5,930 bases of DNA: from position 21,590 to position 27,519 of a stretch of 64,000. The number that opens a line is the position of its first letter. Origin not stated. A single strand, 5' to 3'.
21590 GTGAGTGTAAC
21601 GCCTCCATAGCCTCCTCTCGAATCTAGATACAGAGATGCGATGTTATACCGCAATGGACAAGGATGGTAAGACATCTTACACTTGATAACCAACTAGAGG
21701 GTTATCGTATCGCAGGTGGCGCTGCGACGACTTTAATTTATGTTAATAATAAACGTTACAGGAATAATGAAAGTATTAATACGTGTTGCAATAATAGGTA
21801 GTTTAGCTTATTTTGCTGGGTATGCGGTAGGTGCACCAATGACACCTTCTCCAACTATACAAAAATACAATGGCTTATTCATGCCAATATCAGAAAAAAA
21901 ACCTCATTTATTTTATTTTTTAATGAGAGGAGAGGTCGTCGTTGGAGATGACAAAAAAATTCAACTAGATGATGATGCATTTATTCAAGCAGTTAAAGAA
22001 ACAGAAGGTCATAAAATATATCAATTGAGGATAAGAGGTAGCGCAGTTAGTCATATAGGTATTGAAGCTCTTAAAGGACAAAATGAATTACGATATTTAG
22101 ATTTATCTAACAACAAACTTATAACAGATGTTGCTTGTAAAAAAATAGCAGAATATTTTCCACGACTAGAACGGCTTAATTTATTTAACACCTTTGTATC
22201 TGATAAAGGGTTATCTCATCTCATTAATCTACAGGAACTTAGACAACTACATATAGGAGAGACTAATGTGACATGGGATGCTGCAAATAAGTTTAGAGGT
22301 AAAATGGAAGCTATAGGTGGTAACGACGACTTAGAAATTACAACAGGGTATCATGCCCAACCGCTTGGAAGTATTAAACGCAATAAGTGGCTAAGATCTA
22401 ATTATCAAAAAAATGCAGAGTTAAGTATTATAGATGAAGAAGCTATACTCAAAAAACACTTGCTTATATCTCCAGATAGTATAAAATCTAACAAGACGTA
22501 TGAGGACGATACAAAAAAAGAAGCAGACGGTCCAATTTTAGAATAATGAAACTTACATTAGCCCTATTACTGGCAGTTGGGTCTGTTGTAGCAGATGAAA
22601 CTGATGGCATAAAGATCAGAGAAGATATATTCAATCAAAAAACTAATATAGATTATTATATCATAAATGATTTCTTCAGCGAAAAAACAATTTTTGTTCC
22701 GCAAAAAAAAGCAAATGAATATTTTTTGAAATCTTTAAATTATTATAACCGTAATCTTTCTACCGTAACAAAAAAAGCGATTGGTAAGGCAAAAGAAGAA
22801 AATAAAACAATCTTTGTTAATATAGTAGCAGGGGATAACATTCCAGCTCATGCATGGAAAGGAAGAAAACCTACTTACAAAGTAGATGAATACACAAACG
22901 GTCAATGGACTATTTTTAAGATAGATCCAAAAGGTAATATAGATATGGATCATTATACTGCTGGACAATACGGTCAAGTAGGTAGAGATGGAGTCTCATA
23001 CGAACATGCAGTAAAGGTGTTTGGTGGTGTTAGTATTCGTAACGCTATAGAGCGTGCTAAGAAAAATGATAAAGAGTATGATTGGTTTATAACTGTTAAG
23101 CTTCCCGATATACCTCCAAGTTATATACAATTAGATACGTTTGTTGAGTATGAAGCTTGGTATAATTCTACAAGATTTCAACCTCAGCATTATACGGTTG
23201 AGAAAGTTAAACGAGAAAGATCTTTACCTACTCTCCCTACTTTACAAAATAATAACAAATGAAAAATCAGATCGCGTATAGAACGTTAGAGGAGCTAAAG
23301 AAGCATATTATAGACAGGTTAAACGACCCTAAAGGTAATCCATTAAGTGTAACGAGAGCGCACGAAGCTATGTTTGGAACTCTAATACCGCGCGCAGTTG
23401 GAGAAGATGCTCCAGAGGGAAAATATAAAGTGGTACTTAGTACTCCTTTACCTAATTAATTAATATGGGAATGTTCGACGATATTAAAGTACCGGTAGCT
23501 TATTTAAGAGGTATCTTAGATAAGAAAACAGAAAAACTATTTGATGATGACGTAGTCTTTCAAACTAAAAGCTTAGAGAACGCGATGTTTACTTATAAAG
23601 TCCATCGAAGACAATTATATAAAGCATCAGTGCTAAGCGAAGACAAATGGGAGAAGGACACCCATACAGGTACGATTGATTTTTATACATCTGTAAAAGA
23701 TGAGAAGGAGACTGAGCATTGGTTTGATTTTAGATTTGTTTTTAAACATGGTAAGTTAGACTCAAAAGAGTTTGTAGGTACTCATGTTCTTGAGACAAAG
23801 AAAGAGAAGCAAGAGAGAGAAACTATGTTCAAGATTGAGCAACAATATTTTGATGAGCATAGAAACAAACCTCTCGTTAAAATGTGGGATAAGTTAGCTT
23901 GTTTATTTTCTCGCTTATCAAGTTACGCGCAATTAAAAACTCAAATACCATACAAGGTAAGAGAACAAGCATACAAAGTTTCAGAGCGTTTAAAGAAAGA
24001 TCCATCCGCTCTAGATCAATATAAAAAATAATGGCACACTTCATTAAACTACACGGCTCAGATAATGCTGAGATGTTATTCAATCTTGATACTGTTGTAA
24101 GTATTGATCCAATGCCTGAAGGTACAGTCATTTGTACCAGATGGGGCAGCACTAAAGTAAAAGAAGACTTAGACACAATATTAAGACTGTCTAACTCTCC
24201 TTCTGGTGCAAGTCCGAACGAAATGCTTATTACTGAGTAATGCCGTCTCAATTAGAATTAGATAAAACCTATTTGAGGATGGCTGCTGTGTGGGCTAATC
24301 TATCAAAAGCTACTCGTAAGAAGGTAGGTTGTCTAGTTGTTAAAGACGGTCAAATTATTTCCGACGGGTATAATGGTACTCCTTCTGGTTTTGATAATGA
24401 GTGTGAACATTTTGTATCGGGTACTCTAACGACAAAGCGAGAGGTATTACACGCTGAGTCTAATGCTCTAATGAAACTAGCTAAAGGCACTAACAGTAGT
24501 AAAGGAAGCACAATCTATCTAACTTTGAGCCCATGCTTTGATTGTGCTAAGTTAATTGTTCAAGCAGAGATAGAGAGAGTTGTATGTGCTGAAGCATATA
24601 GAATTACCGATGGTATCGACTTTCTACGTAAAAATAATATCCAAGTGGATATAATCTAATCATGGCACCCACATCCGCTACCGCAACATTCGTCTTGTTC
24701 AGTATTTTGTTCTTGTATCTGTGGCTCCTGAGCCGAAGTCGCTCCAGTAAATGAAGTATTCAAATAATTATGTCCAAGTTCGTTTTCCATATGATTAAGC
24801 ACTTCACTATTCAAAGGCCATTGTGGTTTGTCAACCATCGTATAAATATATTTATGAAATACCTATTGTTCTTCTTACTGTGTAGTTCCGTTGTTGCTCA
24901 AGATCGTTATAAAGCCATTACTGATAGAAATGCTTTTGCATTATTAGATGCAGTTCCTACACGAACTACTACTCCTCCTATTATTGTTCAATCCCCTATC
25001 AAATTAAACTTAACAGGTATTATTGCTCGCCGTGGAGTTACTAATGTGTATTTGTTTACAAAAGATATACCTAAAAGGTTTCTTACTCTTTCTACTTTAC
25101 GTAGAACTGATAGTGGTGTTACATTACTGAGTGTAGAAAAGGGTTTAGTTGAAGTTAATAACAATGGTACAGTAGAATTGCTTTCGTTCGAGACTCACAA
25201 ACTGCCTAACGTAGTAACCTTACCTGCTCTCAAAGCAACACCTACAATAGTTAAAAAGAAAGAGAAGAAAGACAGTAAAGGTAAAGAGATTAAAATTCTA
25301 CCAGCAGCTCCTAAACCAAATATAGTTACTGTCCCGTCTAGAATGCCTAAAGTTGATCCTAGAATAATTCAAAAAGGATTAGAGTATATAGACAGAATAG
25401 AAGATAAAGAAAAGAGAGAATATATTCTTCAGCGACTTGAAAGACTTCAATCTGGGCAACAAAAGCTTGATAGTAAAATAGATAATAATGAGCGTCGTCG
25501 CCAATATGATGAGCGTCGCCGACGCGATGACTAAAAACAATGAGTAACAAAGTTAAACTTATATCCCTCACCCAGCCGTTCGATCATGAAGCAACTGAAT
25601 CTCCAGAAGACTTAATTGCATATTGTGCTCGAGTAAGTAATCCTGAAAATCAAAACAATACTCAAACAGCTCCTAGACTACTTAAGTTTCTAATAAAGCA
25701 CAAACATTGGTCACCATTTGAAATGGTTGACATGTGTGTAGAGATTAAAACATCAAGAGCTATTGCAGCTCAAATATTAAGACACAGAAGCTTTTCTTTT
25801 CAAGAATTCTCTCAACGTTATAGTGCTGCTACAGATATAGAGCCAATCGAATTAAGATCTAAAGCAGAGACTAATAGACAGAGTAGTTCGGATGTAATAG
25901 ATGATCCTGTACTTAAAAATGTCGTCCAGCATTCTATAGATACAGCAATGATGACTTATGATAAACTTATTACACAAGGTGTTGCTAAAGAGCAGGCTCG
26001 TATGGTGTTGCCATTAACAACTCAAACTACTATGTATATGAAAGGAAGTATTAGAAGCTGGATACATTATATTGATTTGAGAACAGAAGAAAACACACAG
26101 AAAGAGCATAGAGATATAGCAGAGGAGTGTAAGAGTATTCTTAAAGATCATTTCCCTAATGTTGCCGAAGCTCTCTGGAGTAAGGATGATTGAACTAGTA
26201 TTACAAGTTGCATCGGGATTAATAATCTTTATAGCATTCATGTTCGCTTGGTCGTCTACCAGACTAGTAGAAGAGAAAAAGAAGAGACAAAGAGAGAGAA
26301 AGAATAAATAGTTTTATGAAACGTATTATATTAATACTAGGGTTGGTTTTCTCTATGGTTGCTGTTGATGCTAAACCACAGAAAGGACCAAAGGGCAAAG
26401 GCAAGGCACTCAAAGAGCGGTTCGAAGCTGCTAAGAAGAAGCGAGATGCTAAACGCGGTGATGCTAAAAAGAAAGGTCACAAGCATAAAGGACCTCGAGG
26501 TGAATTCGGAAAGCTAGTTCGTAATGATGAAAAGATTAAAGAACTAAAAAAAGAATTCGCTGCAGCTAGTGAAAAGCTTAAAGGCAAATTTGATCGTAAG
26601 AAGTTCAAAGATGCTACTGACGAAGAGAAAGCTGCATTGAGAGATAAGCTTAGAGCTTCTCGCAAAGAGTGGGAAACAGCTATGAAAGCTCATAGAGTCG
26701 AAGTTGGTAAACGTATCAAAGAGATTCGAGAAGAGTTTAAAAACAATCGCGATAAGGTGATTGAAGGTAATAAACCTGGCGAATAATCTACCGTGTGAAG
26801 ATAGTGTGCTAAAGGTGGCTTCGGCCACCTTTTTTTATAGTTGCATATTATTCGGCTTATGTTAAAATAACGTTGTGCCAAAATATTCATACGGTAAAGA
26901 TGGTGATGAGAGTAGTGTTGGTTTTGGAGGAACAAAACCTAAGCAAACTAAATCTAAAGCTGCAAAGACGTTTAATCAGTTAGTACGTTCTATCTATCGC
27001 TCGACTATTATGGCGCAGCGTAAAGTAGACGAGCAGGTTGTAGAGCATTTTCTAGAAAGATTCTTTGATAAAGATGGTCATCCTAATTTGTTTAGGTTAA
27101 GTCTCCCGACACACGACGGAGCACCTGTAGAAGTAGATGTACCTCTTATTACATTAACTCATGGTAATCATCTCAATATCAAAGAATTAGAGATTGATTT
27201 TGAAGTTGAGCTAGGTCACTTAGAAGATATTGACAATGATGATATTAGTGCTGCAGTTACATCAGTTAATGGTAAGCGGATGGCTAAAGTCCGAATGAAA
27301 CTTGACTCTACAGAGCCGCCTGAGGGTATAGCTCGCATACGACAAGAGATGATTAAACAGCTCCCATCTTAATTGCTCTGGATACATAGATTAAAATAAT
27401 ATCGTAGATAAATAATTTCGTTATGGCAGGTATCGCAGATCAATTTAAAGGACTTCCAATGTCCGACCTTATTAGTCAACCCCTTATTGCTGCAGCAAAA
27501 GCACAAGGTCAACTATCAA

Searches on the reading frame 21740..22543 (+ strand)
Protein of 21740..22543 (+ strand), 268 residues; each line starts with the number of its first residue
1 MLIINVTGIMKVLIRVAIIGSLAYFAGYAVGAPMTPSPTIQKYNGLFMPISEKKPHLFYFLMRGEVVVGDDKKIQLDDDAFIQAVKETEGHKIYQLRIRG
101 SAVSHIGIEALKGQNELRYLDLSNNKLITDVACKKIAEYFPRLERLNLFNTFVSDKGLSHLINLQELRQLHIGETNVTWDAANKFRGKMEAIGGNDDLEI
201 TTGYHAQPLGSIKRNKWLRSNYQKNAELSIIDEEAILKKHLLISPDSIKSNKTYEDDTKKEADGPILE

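Call 20: search_protein_families(library=pfam, proteins=[window:21740-22543:+], max_evalue=0.001)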
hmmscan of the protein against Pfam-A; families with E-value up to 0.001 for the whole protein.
window:21740-22543:+ (268 aa): 3 families
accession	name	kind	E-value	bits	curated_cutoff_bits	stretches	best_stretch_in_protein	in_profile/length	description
PF13855.12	LRR_8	-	2.4e-05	24.5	27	1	93-148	3-56/61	Leucine rich repeat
PF12799.13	LRR_4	-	2.7e-05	24.7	27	1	116-155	2-38/44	Leucine Rich repeats (2 copies)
PF13516.12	LRR_6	-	0.00072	19.9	23.4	0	117-137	5-24/24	Leucine Rich repeat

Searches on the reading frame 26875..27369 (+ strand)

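Call 10: search_protein_families(library=pfam, proteins=[window:26875-27369:+], max_evalue=0.01)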
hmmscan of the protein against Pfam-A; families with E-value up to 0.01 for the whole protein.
window:26875-27369:+ (165 aa): 1 family
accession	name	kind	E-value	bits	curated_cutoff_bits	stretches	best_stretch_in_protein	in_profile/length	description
PF11655.13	DUF2589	-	8.7e-17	62.3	23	1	33-161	2-153/154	Protein of unknown function (DUF2589)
